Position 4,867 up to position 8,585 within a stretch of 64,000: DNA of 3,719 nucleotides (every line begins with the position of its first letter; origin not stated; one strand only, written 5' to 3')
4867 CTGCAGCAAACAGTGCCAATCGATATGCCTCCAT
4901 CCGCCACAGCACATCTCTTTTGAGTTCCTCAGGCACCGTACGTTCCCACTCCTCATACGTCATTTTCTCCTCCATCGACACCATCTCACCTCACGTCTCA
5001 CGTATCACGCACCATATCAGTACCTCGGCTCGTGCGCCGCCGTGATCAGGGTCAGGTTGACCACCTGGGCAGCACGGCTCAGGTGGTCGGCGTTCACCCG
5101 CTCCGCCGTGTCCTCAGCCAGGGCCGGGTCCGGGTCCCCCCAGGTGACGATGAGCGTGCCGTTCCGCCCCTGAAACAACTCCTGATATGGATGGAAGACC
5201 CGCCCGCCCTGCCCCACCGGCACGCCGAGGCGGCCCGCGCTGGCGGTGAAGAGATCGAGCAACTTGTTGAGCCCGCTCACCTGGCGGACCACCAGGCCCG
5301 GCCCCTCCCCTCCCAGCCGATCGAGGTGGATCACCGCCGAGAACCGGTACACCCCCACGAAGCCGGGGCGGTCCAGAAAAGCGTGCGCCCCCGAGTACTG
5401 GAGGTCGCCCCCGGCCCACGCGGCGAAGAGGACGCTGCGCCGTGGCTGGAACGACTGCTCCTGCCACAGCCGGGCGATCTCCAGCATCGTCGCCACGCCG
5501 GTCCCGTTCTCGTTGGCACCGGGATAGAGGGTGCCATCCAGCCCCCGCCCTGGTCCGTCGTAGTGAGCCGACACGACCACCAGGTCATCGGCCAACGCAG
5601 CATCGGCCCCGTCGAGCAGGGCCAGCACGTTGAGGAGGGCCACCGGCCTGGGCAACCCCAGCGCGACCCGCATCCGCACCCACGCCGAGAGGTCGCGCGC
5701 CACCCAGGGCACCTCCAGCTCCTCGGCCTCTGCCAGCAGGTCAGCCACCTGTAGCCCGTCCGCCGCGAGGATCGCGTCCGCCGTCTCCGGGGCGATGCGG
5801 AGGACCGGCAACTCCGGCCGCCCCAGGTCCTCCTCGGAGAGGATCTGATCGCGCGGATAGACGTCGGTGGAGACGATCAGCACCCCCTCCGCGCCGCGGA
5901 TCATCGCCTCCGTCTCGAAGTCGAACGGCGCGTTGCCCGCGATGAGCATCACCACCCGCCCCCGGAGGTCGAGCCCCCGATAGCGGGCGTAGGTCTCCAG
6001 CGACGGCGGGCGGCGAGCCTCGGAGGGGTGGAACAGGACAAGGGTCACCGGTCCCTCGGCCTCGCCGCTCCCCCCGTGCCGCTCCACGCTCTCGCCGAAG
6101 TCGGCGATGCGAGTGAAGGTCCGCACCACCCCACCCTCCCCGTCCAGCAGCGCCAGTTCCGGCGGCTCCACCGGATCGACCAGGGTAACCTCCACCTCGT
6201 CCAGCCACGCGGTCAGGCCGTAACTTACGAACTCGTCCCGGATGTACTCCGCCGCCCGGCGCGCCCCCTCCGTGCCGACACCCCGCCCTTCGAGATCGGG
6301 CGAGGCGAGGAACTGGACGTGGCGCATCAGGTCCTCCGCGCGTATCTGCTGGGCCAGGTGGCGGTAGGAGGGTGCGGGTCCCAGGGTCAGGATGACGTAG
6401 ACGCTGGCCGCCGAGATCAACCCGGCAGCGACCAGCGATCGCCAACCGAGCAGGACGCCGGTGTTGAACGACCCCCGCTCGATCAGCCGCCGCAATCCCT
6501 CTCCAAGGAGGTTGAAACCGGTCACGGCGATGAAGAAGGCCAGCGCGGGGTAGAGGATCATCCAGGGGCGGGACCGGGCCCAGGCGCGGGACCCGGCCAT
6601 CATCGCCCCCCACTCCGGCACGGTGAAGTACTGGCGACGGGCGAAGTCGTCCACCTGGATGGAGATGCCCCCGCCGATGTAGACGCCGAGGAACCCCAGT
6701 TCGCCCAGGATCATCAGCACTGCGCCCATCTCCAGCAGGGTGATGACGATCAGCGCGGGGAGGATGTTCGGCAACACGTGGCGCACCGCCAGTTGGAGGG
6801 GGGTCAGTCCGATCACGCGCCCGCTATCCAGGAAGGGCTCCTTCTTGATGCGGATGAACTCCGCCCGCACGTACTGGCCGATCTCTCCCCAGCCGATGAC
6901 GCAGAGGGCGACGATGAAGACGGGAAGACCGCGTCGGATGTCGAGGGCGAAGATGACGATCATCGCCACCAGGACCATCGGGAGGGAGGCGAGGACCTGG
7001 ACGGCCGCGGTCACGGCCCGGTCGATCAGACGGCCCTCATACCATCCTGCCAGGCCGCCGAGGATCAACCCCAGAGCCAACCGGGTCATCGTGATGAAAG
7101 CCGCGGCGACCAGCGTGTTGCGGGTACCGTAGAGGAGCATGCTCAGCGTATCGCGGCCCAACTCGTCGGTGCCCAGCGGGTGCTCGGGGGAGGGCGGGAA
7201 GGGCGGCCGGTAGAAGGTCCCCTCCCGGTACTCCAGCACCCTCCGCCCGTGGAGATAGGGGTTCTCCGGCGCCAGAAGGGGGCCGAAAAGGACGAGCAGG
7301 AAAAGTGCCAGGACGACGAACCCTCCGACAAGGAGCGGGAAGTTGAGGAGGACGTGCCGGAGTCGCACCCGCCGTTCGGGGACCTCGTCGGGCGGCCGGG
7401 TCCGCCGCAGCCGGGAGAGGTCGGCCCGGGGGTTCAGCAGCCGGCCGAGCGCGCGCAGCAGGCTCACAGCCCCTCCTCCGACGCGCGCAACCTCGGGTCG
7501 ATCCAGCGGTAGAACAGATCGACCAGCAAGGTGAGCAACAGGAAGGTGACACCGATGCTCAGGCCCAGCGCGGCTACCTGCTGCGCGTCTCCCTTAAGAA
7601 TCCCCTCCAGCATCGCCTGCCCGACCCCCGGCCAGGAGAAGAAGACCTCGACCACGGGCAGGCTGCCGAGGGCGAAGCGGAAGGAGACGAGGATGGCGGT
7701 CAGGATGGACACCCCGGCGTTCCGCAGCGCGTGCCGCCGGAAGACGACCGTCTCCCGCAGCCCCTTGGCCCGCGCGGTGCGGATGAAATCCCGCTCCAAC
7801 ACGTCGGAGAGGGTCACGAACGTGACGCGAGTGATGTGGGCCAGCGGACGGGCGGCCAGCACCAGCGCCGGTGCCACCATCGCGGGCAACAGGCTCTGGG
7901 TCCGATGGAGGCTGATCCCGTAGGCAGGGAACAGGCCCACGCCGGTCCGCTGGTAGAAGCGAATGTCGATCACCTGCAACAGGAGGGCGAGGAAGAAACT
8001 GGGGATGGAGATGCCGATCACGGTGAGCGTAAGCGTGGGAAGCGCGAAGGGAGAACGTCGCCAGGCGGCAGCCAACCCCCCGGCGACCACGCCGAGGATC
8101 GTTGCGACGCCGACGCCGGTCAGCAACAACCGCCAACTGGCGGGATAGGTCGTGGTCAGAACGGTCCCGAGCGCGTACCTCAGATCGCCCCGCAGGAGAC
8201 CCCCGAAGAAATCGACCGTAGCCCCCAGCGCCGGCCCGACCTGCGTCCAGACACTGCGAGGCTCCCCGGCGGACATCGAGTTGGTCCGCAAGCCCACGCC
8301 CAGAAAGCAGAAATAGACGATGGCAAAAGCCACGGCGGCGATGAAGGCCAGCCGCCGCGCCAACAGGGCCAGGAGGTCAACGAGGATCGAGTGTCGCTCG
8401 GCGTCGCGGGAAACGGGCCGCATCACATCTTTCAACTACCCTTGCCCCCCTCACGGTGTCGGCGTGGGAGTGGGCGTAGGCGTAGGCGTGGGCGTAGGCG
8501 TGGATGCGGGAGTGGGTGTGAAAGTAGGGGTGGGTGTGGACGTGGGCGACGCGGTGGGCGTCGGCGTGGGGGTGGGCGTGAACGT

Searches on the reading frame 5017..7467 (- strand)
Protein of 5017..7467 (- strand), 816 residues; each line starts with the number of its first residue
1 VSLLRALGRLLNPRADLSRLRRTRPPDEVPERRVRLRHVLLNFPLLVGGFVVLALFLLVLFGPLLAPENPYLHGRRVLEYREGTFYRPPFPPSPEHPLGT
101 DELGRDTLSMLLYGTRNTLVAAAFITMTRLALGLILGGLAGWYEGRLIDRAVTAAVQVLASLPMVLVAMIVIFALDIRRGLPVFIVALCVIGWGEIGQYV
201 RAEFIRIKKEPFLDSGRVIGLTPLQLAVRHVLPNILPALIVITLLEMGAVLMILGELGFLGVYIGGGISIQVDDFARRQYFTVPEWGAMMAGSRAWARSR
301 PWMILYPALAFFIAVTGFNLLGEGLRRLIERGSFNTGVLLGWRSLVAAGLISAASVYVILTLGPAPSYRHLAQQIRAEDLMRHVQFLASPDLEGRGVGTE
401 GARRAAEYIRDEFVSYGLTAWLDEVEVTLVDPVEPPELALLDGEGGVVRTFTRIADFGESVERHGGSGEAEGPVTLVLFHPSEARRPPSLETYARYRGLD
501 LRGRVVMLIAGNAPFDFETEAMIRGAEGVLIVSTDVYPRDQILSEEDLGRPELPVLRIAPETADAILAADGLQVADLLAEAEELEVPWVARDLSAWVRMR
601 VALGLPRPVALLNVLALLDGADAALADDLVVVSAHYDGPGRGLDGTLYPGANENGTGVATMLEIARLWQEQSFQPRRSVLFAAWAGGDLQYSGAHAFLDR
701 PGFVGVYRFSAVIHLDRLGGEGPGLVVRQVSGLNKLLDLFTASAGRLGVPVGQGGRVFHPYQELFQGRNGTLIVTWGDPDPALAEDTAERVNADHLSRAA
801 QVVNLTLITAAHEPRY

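Call 73: search_protein_families(library=pfam, proteins=[window:5017-7467:-], max_evalue=0.00001)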
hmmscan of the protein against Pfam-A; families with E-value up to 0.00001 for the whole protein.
window:5017-7467:- (816 aa): 2 families
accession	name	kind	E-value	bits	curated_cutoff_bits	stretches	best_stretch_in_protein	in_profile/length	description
PF04389.22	Peptidase_M28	-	2.4e-18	67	21.3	1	613-745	1-123/193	Peptidase family M28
PF00528.27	BPD_transp_1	-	2.5e-16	60.4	26.4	1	133-332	1-181/184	Binding-protein-dependent transport system inner membrane component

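Call 75: search_protein_families(library=ncbifam, proteins=[window:5017-7467:-], max_evalue=0.00001)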
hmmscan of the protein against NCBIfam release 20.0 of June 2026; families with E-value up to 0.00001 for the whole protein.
window:5017-7467:- (816 aa): 15 families
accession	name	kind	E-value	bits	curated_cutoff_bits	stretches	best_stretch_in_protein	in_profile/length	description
NF045476.1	Opp4C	equivalog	4e-45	154.2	350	1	45-328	16-274/278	oligopeptide ABC transporter permease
TIGR02790.1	nickel_nikC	equivalog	1.5e-43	149.3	358.45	1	51-328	7-256/258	nickel ABC transporter permease subunit NikC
NF045474.1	Opp2C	equivalog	1.6e-42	145.7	300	1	91-328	15-234/236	nickel transporter permease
NF045473.1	Opp1C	equivalog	1.3e-40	139.5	350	1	47-330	9-264/267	nickel/cobalt ABC transporter permease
NF007738.0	PRK10417.1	equivalog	2.3e-35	122.4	335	1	46-328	12-266/277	nickel ABC transporter permease subunit NikC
NF011662.0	PRK15082.1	equivalog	6.4e-34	117.7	484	1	46-328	40-295/303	glutathione ABC transporter permease GsiD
NF007376.0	PRK09881.1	equivalog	6.2e-32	110.8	434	1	31-330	18-290/298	D,D-dipeptide ABC transporter permease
NF008160.0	PRK10913.1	equivalog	5.9e-28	98.2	483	1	46-328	33-293/300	dipeptide ABC transporter permease DppC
NF047573.1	opine_perm_CntC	exception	1.2e-25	90.4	440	1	52-327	18-265/271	staphylopine uptake ABC transporter permease subunit CntC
NF045475.1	Opp3C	equivalog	2.8e-25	89.2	450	1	97-327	109-321/328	oligopeptide ABC transporter permease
NF043080.1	MMSYN1_0166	equivalog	1.3e-22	80.2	370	1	88-262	75-245/307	oligopeptide ABC transporter permease OppC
NF011691.0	PRK15111.1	equivalog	4.4e-22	79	379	1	41-331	25-293/296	putrescine export ABC transporter permease SapC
NF011935.0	PRK15406.1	equivalog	8.1e-21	75.1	433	1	94-328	80-296/302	oligopeptide ABC transporter permease OppC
NF011596.0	PRK15021.1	subfamily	7.7e-18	64.6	439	1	89-264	114-286/341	microcin C ABC transporter permease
NF045469.1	Opp1B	equivalog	2.4e-06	27.3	380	1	109-248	93-243/307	nickel/cobalt ABC transporter permease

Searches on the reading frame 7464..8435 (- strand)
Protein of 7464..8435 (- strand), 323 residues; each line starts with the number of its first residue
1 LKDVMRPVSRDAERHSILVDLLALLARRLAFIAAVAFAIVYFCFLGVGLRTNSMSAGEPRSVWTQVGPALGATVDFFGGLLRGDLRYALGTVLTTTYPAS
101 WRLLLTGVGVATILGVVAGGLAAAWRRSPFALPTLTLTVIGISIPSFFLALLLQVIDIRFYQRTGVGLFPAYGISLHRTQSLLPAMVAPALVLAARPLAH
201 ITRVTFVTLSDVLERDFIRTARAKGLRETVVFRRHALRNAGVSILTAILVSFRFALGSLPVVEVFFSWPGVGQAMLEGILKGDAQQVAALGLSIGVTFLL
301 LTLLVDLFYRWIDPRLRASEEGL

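Call 73: search_protein_families(library=pfam, proteins=[window:7464-8435:-], max_evalue=0.00001)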
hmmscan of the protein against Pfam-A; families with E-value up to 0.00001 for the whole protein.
window:7464-8435:- (323 aa): 1 family
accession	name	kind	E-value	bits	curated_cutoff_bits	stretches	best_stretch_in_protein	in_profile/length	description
PF00528.27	BPD_transp_1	-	9.4e-29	100.9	26.4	1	115-317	1-183/184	Binding-protein-dependent transport system inner membrane component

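Call 75: search_protein_families(library=ncbifam, proteins=[window:7464-8435:-], max_evalue=0.00001)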
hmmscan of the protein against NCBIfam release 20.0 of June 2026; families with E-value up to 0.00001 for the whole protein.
window:7464-8435:- (323 aa): 12 families
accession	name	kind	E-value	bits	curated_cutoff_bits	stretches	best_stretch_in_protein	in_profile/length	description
NF045470.1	Opp2B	equivalog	1.2e-36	126.5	350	1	92-317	86-300/300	nickel ABC transporter permease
NF011661.0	PRK15081.1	equivalog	1.1e-33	117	463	1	99-317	97-304/306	glutathione ABC transporter permease GsiC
NF045471.1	Opp3B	equivalog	3.9e-32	111.9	480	1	92-319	89-305/308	oligopeptide ABC transporter permease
TIGR02789.1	nickel_nikB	equivalog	7.1e-29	101.2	447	1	95-320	96-310/314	nickel ABC transporter permease subunit NikB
NF007008.0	PRK09471.1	equivalog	3.8e-28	98.8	388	1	87-317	84-305/306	oligopeptide ABC transporter permease OppB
NF008161.0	PRK10914.1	equivalog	1.9e-26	93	590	1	185-318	204-337/339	dipeptide ABC transporter permease DppB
NF045469.1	Opp1B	equivalog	7.3e-26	91.4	380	1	93-317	95-307/307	nickel/cobalt ABC transporter permease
NF007677.0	PRK10352.1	equivalog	1.9e-25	89.6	433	1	97-321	98-311/314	nickel ABC transporter permease subunit NikB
NF045472.1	Opp4B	equivalog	1.3e-24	87.1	450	1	103-317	107-319/319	oligopeptide ABC transporter permease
NF011690.0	PRK15110.1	equivalog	2e-19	70.2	432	1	181-308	178-305/321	putrescine export ABC transporter permease SapB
NF043081.1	MMSYN1_0165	equivalog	1.5e-16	60.4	350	1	90-317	168-385/388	oligopeptide ABC transporter permease OppB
NF011712.0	PRK15133.1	subfamily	2e-13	50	445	1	92-316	128-359/364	microcin C ABC transporter permease YejB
